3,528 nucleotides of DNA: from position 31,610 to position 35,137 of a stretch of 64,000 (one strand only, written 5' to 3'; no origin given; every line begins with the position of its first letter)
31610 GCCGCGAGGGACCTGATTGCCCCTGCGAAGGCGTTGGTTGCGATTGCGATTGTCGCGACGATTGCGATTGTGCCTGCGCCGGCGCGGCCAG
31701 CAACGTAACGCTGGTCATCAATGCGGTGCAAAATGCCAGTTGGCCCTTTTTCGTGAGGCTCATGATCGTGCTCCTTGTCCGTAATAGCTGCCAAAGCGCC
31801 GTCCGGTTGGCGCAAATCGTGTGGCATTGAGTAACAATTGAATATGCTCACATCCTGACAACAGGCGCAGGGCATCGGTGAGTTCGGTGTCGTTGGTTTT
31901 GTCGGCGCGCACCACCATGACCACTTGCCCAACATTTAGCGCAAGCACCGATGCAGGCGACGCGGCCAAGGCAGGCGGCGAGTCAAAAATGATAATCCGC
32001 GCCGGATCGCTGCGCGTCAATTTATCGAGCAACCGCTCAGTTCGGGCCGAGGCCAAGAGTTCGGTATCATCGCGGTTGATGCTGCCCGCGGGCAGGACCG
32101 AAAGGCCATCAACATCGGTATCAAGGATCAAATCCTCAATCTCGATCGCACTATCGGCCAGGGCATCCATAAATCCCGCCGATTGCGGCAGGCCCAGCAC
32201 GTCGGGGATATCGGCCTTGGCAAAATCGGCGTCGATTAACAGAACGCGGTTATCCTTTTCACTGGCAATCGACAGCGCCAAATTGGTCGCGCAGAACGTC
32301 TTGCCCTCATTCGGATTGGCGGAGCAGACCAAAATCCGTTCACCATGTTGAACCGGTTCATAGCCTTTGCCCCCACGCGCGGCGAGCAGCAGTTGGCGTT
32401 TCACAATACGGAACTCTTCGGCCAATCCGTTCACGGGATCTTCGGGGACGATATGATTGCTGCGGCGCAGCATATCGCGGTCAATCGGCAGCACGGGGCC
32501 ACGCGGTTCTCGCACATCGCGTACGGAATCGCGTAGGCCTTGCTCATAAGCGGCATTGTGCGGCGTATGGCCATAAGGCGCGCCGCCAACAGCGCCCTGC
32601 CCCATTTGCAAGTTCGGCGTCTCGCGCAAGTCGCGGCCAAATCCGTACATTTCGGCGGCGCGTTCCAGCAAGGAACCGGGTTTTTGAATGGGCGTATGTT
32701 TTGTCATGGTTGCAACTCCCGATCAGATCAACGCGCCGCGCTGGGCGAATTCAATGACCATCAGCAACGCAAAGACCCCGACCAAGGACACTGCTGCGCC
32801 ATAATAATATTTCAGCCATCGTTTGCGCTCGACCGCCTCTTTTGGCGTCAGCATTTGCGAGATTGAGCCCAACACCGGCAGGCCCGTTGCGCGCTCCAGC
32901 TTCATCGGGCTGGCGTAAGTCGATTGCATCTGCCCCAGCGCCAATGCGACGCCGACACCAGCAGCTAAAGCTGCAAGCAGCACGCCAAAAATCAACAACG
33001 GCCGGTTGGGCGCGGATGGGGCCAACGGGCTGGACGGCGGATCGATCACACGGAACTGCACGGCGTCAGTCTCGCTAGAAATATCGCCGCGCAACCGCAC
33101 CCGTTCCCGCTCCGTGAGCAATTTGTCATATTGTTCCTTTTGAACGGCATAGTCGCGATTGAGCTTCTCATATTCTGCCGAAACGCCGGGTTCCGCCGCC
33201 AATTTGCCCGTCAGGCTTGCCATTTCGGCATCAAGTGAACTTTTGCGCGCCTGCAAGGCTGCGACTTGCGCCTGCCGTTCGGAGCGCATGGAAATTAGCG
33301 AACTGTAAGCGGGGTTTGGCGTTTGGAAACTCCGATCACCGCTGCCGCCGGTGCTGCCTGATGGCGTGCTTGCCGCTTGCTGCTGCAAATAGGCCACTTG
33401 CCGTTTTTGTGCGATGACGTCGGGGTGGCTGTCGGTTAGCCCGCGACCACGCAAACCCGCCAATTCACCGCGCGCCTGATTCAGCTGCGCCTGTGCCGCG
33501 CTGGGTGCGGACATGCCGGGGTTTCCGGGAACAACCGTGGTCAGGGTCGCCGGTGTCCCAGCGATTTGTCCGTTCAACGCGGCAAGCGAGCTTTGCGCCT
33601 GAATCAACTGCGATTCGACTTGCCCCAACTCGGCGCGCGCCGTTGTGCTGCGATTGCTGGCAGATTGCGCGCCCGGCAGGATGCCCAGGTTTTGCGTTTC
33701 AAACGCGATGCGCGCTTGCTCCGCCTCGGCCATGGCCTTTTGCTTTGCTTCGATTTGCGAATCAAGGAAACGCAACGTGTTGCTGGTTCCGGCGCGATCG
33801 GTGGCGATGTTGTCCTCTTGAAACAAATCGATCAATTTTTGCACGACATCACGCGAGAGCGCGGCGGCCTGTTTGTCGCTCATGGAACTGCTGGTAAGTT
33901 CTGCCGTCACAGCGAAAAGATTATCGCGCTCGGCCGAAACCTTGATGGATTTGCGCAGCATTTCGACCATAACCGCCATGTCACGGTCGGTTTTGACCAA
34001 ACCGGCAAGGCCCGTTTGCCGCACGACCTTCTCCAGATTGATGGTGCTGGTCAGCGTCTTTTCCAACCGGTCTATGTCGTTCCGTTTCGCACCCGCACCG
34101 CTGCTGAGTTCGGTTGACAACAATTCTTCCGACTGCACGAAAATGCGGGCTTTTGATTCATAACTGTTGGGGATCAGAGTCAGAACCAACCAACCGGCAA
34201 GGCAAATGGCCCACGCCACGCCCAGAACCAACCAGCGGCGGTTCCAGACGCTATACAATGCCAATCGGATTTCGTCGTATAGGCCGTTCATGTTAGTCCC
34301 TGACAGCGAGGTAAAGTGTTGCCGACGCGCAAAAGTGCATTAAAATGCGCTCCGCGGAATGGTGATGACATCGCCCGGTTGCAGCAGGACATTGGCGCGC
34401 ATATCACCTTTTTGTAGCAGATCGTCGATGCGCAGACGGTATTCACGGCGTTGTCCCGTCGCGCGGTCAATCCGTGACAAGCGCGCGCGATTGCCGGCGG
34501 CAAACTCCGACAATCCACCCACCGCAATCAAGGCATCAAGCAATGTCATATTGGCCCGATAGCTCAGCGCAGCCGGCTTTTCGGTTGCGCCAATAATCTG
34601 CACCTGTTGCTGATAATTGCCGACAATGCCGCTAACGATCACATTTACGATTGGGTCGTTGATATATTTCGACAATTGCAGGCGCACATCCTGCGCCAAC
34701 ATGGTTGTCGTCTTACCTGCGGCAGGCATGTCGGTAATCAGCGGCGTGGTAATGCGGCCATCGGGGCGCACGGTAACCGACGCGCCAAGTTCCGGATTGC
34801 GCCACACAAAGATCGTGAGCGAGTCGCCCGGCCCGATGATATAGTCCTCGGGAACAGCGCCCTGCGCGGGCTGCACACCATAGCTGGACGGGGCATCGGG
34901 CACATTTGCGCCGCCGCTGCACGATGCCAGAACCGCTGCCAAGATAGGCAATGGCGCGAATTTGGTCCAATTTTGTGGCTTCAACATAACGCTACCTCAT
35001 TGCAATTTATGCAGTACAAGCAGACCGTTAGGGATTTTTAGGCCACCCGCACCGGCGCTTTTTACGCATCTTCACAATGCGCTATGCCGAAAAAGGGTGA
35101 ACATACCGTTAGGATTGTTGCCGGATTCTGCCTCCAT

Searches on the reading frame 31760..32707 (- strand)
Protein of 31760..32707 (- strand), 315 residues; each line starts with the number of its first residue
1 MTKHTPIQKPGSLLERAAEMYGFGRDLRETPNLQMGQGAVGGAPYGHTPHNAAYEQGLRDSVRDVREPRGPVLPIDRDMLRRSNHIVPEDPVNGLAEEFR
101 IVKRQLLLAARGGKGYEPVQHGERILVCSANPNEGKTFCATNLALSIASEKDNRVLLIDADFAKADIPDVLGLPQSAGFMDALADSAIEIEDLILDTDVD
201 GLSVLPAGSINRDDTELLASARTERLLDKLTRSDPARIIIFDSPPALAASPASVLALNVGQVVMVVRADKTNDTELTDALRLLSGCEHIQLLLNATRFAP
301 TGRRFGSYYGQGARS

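Call 7: search_protein_families(library=ncbifam, proteins=[window:31760-32707:-], max_evalue=0.00001)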
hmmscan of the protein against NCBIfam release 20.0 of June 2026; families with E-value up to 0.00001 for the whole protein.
window:31760-32707:- (315 aa): 9 families
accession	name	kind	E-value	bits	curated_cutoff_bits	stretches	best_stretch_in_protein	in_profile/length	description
TIGR03018.1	pepcterm_TyrKin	hypoth_equivalog_domain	2.6e-60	203.3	230.65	1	86-294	2-207/207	XrtA-associated tyrosine autokinase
TIGR01007.1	eps_fam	subfamily_domain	1.1e-23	83.8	108.05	1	124-295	19-189/204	polysaccharide biosynthesis tyrosine autokinase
NF008568.0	PRK11519.1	equivalog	2.5e-19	69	1068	1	125-278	529-678/720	tyrosine-protein kinase Wzc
NF007350.0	PRK09841.1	equivalog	4.8e-18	64.7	1248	1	125-283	534-688/726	tyrosine-protein kinase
TIGR03029.1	EpsG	equivalog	1e-17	64.2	313.8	1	96-285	84-262/274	chain length determinant protein tyrosine kinase EpsG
TIGR01005.1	eps_transp_fam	subfamily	8.7e-16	57.3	411.7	1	84-284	515-704/754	exopolysaccharide transport protein family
TIGR01969.1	minD_arch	subfamily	7.9e-10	38.3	201.75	1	125-287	3-156/251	cell division ATPase MinD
TIGR01968.1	minD_bact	equivalog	3.1e-07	30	212.9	1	125-266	4-140/261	septum site-determining protein MinD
TIGR03371.1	cellulose_yhjQ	equivalog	9.7e-07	28.5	157.85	1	124-284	3-163/246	cellulose biosynthesis protein BcsQ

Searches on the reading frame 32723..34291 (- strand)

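Call 7: search_protein_families(library=ncbifam, proteins=[window:32723-34291:-], max_evalue=0.00001)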
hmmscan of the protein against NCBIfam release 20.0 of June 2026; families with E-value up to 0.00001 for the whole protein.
window:32723-34291:- (522 aa): 3 families
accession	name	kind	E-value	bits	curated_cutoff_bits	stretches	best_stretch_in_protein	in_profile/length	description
TIGR03007.1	pepcterm_ChnLen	equivalog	9.8e-106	353.9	278.85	1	9-514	4-497/498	XrtA system polysaccharide chain length determinant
TIGR01005.1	eps_transp_fam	subfamily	2.4e-10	39.3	411.7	1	335-478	339-478/754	exopolysaccharide transport protein family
NF008568.0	PRK11519.1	equivalog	5e-07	28.3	1068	0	345-477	343-470/720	tyrosine-protein kinase Wzc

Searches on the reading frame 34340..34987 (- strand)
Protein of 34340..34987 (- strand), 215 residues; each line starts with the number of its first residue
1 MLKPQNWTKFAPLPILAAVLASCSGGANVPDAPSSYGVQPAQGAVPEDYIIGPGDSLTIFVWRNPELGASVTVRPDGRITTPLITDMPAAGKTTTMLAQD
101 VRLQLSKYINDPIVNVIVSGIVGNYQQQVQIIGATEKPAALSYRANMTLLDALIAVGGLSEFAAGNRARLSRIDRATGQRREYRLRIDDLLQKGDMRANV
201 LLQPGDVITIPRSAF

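Call 7: search_protein_families(library=ncbifam, proteins=[window:34340-34987:-], max_evalue=0.00001)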
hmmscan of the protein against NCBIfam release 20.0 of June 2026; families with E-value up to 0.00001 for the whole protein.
window:34340-34987:- (215 aa): 4 families
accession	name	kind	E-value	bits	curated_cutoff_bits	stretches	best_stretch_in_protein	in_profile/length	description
TIGR03027.2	pepcterm_export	equivalog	3.9e-64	215.4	180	1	47-215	1-169/169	XrtA/PEP-CTERM system exopolysaccharide export protein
NF041843.1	EpsY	equivalog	5.1e-27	94.5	320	1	43-209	47-209/211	exopolysaccharide export protein EpsY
NF011658.0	PRK15078.1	subfamily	2.3e-22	79.3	333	1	48-213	84-252/380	polysaccharide export protein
TIGR03028.1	EpsE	equivalog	4.1e-20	72.1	262.65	1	48-213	1-162/239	polysaccharide export protein EpsE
